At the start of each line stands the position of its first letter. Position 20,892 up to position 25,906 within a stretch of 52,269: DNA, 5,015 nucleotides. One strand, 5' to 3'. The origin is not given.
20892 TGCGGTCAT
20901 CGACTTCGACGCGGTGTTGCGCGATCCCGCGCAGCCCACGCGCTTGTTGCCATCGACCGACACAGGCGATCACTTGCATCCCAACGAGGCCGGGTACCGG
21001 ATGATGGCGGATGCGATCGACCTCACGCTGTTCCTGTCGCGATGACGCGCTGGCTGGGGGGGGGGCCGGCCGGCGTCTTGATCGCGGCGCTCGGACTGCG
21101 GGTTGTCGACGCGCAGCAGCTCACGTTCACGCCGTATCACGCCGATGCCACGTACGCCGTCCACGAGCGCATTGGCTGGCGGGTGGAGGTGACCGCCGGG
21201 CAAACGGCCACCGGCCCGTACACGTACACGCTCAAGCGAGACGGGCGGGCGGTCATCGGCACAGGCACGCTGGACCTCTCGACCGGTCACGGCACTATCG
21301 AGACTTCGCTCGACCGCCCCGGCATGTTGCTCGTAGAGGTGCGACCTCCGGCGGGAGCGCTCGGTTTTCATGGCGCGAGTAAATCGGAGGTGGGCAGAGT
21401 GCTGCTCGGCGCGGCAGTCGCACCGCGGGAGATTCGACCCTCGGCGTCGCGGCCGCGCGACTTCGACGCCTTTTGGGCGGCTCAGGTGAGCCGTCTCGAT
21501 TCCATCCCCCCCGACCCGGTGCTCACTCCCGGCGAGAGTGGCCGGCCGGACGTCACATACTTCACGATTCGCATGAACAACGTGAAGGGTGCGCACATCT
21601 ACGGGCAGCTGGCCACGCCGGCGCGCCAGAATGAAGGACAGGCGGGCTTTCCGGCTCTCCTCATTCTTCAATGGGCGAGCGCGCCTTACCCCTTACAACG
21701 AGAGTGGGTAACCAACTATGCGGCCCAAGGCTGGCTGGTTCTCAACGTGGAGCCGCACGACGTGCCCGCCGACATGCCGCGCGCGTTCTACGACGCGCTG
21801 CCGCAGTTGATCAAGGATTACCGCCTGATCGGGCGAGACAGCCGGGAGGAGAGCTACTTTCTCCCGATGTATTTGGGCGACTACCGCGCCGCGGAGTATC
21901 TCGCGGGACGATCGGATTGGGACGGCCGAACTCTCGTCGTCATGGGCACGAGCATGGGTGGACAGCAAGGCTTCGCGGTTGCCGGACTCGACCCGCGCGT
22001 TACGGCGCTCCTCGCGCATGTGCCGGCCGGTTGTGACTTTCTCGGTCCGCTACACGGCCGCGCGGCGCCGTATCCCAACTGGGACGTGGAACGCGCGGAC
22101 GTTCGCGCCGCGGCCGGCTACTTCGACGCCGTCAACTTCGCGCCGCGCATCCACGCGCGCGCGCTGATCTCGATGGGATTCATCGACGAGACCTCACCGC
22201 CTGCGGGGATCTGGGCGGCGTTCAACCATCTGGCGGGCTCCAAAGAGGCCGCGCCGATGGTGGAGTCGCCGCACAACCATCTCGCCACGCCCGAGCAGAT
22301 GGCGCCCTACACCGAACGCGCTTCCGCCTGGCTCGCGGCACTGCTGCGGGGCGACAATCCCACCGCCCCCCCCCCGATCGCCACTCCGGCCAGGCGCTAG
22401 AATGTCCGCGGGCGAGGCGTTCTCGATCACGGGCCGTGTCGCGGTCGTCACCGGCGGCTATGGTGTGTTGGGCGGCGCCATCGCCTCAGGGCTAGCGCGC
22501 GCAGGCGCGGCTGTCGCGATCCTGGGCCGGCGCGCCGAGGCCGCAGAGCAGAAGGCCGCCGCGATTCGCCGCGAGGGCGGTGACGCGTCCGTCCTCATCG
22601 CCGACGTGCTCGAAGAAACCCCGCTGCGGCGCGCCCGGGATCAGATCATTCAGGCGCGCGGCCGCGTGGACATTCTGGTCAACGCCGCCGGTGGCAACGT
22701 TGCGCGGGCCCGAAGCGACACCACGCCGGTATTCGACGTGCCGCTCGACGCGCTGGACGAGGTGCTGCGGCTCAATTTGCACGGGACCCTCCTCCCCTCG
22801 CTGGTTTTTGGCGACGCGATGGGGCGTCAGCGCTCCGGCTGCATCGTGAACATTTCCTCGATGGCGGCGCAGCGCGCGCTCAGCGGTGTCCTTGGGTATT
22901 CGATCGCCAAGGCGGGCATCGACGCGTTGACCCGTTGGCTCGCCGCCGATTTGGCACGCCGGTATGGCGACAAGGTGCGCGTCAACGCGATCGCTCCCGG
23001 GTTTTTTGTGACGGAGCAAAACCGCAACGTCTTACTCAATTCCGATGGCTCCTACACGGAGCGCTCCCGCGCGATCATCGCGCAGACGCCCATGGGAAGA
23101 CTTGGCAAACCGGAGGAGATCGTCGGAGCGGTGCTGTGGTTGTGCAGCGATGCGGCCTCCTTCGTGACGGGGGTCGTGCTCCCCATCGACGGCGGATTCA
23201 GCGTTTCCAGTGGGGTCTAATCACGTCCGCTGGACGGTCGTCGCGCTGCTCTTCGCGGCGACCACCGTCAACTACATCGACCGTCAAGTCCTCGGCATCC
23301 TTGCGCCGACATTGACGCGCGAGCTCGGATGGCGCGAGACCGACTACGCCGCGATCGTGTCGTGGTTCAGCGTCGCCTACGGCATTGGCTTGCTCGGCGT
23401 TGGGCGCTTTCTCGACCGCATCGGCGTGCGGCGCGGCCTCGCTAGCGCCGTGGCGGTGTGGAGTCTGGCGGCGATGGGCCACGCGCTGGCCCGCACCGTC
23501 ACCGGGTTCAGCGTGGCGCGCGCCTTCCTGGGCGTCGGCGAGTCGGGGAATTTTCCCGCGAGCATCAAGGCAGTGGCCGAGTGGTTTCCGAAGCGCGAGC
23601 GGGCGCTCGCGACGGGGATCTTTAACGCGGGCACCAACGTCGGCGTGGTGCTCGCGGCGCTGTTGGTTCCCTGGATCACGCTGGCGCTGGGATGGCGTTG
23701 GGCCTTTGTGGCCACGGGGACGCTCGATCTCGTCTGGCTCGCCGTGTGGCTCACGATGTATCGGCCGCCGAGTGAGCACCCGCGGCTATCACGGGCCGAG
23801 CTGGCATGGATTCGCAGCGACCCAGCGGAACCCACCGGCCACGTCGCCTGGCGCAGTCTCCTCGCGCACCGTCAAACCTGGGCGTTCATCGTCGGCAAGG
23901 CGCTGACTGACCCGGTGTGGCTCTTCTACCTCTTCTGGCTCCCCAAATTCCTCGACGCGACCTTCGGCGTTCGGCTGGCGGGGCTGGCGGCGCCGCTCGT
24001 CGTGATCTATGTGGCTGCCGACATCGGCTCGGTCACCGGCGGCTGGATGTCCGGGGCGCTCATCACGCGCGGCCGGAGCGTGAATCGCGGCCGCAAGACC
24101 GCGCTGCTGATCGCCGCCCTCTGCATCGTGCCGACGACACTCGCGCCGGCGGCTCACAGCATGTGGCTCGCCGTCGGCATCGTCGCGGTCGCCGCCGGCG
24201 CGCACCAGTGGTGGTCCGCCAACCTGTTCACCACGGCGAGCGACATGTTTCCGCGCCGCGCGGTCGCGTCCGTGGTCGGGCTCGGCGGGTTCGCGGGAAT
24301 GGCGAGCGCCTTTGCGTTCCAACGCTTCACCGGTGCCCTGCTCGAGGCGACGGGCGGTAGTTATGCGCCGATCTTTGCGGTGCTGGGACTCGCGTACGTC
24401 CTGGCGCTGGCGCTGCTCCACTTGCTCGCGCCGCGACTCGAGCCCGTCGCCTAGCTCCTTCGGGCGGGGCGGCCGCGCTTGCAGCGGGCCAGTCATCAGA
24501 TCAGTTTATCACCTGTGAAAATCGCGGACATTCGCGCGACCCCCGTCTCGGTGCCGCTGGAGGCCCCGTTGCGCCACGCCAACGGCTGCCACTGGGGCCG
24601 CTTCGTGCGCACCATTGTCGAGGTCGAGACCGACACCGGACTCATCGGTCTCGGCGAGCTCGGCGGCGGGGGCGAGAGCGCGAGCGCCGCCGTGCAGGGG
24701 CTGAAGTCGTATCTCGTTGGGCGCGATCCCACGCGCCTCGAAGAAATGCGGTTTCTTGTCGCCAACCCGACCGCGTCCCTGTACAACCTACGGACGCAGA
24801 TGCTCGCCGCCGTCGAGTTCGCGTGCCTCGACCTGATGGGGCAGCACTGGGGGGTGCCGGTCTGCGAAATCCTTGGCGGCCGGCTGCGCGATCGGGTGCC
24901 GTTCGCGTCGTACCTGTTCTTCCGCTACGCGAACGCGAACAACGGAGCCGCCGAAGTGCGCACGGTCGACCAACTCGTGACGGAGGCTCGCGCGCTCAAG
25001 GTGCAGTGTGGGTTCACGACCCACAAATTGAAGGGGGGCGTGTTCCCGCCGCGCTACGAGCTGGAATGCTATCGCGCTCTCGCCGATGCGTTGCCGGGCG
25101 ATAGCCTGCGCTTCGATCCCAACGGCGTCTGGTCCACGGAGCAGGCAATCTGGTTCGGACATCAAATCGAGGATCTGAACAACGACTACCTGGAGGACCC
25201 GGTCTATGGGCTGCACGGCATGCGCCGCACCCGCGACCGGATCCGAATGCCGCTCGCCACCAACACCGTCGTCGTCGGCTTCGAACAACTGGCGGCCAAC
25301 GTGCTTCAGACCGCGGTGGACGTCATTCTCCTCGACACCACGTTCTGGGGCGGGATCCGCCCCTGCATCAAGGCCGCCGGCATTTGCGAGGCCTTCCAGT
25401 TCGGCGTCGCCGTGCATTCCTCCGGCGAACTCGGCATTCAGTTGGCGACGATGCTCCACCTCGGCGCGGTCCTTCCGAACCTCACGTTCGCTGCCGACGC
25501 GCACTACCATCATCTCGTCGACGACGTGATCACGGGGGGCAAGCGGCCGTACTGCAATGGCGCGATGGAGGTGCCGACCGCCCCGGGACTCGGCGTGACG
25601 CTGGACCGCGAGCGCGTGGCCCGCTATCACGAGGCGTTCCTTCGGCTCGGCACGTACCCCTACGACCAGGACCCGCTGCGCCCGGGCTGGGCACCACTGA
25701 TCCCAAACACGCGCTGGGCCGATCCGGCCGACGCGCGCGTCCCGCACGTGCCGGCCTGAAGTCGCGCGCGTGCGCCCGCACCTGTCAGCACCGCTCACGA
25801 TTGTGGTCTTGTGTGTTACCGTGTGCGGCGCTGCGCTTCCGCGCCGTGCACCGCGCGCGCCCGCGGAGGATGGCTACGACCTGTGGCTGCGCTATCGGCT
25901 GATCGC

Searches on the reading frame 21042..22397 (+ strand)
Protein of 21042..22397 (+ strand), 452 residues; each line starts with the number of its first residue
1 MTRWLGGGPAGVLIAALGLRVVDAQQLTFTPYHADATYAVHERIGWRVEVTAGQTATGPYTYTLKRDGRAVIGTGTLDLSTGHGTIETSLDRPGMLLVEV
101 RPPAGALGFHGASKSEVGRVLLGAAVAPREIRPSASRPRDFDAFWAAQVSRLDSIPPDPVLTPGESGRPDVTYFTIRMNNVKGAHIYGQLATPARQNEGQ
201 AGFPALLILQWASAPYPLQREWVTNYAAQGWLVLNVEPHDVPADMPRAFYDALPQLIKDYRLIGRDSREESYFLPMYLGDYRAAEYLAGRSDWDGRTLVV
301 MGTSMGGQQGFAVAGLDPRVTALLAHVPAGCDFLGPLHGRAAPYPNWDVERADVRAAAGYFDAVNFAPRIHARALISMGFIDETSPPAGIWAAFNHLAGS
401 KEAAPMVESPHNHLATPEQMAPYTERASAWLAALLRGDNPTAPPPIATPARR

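Call 15: search_protein_families(library=pfam, proteins=[window:21042-22397:+], max_evalue=0.001)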
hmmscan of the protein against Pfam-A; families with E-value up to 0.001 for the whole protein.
window:21042-22397:+ (452 aa): 1 family
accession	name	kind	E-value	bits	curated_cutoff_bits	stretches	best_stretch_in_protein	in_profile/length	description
PF05448.18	AXE1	-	7.8e-30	104.2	21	1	130-415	13-307/321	Acetyl xylan esterase (AXE1)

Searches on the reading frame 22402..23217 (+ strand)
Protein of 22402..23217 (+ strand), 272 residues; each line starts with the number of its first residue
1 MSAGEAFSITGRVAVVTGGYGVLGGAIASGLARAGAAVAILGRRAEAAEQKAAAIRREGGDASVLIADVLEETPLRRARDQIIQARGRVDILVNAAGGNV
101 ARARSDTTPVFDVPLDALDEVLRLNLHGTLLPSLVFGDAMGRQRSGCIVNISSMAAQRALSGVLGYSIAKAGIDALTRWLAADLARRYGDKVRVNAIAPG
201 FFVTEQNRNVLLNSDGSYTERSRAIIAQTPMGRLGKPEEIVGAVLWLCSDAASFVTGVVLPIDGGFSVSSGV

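Call 15: search_protein_families(library=pfam, proteins=[window:22402-23217:+], max_evalue=0.001)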
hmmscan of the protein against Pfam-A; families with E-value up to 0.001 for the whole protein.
window:22402-23217:+ (272 aa): 5 families
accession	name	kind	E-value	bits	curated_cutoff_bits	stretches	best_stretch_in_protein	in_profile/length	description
PF13561.12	adh_short_C2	-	6.8e-49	167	27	1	23-267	8-236/236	Enoyl-(Acyl carrier protein) reductase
PF00106.31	adh_short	-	2.1e-39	135.5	26.6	1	12-210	1-190/195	short chain dehydrogenase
PF08659.16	KR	-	1.6e-10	41.6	22.6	1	15-181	4-164/180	KR domain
PF01370.27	Epimerase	-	0.00019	21.4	20.9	1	15-110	2-87/240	NAD dependent epimerase/dehydratase family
PF23441.1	SDR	-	0.00099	19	27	0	170-266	167-255/258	SDR-like rossmann domain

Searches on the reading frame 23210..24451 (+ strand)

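Call 15: search_protein_families(library=pfam, proteins=[window:23210-24451:+], max_evalue=0.001)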
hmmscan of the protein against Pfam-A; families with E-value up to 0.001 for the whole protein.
window:23210-24451:+ (414 aa): 2 families
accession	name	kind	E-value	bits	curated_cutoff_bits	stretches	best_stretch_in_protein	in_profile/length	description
PF07690.21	MFS_1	-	1.6e-48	165.9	33.4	1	14-369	1-345/347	Major Facilitator Superfamily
PF00083.30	Sugar_tr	-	2.8e-06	26.9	22.3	1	44-181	46-189/452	Sugar (and other) transporter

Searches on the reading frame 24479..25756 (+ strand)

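Call 13: search_protein_families(library=pfam, proteins=[window:24479-25756:+], max_evalue=0.001)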
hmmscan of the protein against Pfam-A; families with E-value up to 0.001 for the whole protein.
window:24479-25756:+ (426 aa): 2 families
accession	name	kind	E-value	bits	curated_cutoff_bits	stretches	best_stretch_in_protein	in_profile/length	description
PF13378.12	MR_MLE_C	-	7.5e-53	179.9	29.4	1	166-378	2-218/219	Enolase C-terminal domain-like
PF02746.21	MR_MLE_N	-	2.1e-09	38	22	1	23-133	9-117/117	Mandelate racemase / muconate lactonizing enzyme, N-terminal domain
